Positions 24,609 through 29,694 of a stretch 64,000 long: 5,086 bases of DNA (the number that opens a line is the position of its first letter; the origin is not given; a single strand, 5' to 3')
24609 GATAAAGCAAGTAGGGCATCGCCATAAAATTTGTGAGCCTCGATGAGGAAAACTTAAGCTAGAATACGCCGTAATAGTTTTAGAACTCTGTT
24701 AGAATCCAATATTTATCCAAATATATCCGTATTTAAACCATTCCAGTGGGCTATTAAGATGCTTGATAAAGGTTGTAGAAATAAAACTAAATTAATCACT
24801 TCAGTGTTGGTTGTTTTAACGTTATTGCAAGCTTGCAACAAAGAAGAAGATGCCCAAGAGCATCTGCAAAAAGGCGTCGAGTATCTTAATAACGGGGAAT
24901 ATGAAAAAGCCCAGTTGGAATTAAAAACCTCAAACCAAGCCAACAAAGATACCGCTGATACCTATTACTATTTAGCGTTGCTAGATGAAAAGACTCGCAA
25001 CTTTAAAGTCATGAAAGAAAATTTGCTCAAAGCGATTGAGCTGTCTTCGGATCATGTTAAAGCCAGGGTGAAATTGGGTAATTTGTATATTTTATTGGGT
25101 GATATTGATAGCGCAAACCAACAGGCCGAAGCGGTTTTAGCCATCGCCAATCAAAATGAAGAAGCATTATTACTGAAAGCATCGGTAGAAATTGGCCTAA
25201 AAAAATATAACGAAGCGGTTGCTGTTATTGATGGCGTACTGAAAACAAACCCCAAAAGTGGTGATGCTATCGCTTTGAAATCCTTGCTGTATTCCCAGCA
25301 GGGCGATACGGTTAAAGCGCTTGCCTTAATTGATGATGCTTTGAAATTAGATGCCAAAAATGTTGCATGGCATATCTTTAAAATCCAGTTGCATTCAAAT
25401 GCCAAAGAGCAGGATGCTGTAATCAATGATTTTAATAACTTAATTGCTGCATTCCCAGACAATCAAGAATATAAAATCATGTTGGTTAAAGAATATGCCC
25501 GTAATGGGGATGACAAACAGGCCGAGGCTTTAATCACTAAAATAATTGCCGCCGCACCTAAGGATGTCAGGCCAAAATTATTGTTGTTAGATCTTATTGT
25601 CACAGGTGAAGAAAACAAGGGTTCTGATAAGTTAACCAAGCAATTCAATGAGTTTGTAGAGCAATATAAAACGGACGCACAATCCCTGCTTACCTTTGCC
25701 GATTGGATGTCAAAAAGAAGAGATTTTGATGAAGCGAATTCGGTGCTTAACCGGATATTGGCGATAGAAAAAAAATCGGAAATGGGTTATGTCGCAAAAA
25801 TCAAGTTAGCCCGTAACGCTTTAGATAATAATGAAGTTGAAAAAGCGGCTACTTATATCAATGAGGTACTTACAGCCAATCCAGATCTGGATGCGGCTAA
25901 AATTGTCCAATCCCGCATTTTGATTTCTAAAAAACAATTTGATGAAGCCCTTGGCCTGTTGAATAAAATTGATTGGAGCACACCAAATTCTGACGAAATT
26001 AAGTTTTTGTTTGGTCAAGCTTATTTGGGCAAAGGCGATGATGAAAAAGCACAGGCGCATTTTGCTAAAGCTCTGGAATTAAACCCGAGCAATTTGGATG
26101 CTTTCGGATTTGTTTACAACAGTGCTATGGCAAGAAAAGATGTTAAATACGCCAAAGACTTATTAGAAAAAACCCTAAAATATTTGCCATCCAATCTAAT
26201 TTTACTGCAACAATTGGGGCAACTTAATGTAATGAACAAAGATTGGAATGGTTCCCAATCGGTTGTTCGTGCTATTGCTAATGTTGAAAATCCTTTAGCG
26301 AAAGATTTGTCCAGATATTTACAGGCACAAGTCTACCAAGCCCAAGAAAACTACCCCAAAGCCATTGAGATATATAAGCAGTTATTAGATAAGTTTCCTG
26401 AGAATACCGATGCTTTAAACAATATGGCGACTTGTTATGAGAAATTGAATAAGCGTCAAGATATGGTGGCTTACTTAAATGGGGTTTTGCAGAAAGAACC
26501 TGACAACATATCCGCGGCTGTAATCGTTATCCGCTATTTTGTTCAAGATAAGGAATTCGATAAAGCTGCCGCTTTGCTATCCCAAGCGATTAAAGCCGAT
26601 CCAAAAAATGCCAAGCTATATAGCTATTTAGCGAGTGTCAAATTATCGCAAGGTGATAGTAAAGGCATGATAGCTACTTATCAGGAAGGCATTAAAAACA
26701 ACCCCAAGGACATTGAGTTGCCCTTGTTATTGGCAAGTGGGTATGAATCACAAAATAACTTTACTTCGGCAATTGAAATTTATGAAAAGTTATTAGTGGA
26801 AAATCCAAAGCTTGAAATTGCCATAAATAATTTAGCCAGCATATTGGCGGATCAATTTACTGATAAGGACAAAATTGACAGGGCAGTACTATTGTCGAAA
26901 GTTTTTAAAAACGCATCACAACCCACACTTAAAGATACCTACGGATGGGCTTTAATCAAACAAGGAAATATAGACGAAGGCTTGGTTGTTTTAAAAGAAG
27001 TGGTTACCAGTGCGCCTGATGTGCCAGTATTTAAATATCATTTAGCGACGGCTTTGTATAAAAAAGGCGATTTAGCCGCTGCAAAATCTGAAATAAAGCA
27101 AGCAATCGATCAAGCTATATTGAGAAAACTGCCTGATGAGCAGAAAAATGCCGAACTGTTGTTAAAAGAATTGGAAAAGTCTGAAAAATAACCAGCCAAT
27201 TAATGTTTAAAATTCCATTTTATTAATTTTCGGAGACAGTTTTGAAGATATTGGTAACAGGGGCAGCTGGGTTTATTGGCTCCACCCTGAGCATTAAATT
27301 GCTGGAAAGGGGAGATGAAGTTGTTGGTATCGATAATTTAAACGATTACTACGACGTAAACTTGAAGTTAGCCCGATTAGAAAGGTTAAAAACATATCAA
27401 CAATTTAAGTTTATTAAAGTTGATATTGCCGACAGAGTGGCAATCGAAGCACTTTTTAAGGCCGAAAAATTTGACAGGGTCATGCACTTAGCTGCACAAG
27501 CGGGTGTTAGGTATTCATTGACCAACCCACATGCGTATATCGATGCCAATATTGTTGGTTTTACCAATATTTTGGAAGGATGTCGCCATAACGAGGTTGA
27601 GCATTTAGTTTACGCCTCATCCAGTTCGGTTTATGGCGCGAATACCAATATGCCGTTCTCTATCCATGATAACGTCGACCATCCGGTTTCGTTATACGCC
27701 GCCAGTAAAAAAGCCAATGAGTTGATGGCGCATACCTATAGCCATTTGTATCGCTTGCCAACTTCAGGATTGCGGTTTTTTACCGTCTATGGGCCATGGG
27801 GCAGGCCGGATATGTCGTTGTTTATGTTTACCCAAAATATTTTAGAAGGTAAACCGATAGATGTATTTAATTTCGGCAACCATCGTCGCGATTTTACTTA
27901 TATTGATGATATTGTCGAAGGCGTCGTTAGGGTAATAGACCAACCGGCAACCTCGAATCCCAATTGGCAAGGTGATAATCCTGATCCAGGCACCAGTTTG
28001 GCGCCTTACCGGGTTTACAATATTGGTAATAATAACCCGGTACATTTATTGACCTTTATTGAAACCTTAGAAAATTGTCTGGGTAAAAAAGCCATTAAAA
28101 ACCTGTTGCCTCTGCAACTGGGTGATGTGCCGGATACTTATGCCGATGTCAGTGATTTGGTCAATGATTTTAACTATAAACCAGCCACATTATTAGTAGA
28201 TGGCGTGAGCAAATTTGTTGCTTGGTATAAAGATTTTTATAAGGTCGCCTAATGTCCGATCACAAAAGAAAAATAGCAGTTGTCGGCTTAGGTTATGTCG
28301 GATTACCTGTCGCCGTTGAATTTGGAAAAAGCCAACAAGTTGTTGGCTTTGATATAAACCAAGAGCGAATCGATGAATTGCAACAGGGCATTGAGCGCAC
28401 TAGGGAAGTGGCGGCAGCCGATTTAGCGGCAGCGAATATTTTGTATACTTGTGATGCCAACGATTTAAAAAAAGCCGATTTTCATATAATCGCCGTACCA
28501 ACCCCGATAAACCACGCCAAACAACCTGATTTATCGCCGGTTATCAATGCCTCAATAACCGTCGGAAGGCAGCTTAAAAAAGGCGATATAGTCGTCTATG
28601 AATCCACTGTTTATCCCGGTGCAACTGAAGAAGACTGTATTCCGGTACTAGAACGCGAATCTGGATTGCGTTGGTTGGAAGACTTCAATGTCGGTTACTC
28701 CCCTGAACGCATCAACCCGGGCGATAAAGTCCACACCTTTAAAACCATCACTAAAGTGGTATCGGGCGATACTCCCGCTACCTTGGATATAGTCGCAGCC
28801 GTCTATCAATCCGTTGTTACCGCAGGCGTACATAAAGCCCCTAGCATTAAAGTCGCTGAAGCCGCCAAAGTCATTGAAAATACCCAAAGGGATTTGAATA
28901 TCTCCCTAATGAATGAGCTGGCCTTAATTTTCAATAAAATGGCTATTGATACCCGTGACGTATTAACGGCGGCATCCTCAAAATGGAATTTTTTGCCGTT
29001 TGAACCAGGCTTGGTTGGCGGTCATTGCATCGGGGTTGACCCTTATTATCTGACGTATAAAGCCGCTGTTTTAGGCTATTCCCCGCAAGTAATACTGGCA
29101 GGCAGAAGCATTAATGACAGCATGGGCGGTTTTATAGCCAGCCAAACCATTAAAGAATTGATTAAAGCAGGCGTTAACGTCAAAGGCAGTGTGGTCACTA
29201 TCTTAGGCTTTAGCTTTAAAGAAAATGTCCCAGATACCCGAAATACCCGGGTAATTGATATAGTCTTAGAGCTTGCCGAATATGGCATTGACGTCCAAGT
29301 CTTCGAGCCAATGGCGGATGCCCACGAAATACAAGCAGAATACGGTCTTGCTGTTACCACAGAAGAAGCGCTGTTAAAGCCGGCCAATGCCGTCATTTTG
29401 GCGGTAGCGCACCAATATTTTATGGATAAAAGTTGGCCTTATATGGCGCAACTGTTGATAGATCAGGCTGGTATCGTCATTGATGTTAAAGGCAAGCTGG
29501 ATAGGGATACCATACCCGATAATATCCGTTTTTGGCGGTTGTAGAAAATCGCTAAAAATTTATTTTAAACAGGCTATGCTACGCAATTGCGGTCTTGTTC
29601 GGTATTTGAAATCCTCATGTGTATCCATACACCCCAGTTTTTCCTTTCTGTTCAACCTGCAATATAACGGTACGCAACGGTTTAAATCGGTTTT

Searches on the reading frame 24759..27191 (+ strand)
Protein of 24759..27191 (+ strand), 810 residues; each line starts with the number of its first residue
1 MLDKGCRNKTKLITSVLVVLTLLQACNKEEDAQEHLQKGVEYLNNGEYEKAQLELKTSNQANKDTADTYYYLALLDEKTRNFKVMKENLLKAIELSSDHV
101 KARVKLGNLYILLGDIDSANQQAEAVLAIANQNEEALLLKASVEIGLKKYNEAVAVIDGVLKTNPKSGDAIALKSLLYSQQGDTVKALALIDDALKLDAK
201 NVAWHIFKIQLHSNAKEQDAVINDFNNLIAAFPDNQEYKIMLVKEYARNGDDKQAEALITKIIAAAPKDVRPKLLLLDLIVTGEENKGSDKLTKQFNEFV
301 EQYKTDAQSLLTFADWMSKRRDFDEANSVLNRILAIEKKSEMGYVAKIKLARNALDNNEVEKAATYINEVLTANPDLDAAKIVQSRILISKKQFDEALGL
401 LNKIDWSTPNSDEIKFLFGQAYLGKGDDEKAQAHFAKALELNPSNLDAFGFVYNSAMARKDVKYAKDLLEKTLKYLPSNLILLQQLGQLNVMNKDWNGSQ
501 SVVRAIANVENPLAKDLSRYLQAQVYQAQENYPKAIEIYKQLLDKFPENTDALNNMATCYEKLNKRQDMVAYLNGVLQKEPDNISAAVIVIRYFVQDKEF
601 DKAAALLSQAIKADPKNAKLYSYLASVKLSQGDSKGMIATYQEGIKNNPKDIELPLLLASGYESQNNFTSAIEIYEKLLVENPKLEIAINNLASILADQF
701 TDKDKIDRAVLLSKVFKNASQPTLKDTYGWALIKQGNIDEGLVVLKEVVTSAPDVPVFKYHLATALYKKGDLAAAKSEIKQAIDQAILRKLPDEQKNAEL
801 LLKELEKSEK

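Call 60: search_protein_families(library=ncbifam, proteins=[window:24759-27191:+], max_evalue=0.00001)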
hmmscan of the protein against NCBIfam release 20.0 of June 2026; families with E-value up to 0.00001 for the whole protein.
window:24759-27191:+ (810 aa): 25 families
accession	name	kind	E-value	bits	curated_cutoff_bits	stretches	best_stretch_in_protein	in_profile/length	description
TIGR02917.1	PEP_TPR_lipo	equivalog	1.2e-78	264.9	312.2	7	640-782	758-897/899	XrtA/PEP-CTERM system TPR-repeat protein PrsT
NF040959.1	MamA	equivalog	1.6e-47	161.6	200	3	522-677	43-198/204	magnetosome protein MamA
TIGR00540.1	TPR_hemY_coli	hypoth_equivalog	2.3e-27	95.8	142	2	27-364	78-379/385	heme biosynthesis-associated TPR protein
NF008757.0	PRK11788.1-5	equivalog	3.5e-26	92.3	363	2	518-616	216-314/388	lipopolysaccharide assembly protein LapB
TIGR02521.1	type_IV_pilW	equivalog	4.5e-22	78.7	154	0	24-97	23-96/234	type IV pilus biogenesis/stability protein PilW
NF052415.1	T3SS_chap_SctY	equivalog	7.2e-21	74.7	70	0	353-440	15-105/106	type III secretion apparatus assembly chaperone SctY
NF033758.1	gliding_GltE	equivalog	2e-20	73.2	225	2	601-781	103-281/411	adventurous gliding motility TPR repeat lipoprotein GltE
NF033920.0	C39_PA2778_fam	equivalog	2.9e-17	63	150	0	632-701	170-239/255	PA2778 family cysteine peptidase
NF008756.0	PRK11788.1-4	equivalog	1.7e-16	60.2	474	1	522-623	220-321/389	lipopolysaccharide assembly protein LapB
NF047371.1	FlcA_CTERM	equivalog_domain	1.8e-16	59.8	300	0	40-135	447-542/646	periplasmic flagellar collar protein FlcA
TIGR02795.1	tol_pal_ybgF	equivalog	1.1e-15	58.2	90.1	0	518-585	41-111/119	tol-pal system protein YbgF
TIGR03939.1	PGA_TPR_OMP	equivalog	1.7e-15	56.4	366.65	1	601-783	36-215/800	poly-beta-1,6 N-acetyl-D-glucosamine export porin PgaA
NF008755.0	PRK11788.1-3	equivalog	1.1e-14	54.7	430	0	303-506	139-343/388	lipopolysaccharide assembly protein LapB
NF033762.1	social_mot_Tgl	equivalog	1.1e-12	47.8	225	0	668-755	82-169/252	social motility TPR repeat lipoprotein Tgl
NF002725.1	PRK02603.1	equivalog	8.1e-11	42.2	143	0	510-566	66-122/173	photosystem I assembly protein Ycf3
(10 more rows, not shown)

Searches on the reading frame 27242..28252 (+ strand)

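Call 69: search_protein_families(library=pfam, proteins=[window:27242-28252:+], max_evalue=1e-10)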
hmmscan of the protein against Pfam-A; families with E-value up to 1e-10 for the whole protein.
window:27242-28252:+ (336 aa): 5 families
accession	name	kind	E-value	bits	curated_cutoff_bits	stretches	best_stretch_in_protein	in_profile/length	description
PF01370.27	Epimerase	-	1.8e-57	195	20.9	1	3-240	1-233/240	NAD dependent epimerase/dehydratase family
PF16363.11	GDP_Man_Dehyd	-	5.7e-50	171.1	27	1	4-237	1-242/332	GDP-mannose 4,6 dehydratase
PF01073.25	3Beta_HSD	-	1.2e-19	70.9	22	1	4-228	1-225/280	3-beta hydroxysteroid dehydrogenase/isomerase family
PF04321.23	RmlD_sub_bind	-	2.6e-18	66.5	27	1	1-240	1-205/287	RmlD substrate binding domain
PF02719.21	Polysacc_synt_2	-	8.8e-15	55.1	20.2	1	3-182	1-171/293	Polysaccharide biosynthesis protein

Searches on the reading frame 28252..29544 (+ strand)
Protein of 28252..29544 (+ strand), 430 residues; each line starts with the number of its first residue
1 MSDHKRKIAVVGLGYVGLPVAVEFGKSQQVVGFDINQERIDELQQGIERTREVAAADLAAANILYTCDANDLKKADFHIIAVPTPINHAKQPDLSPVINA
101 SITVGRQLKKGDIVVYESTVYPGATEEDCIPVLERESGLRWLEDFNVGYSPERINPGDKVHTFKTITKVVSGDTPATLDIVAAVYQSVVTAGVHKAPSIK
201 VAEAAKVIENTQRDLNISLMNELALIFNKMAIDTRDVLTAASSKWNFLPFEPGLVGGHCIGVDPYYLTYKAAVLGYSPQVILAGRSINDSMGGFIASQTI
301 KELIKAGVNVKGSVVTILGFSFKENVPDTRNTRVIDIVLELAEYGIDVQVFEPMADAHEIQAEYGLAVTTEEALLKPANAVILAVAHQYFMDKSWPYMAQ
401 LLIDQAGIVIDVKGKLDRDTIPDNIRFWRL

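Call 69: search_protein_families(library=pfam, proteins=[window:28252-29544:+], max_evalue=1e-10)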
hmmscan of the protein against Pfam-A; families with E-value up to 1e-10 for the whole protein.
window:28252-29544:+ (430 aa): 3 families
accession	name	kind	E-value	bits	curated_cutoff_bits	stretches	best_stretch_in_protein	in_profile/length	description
PF03721.20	UDPG_MGDP_dh_N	-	8.2e-37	127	27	1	7-177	2-179/187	UDP-glucose/GDP-mannose dehydrogenase family, NAD binding domain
PF00984.24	UDPG_MGDP_dh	-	1.8e-23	82.9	25.4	1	201-289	2-93/94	UDP-glucose/GDP-mannose dehydrogenase family, central domain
PF03720.21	UDPG_MGDP_dh_C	-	2.2e-20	73.4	30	1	317-417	2-102/103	UDP-glucose/GDP-mannose dehydrogenase family, UDP binding domain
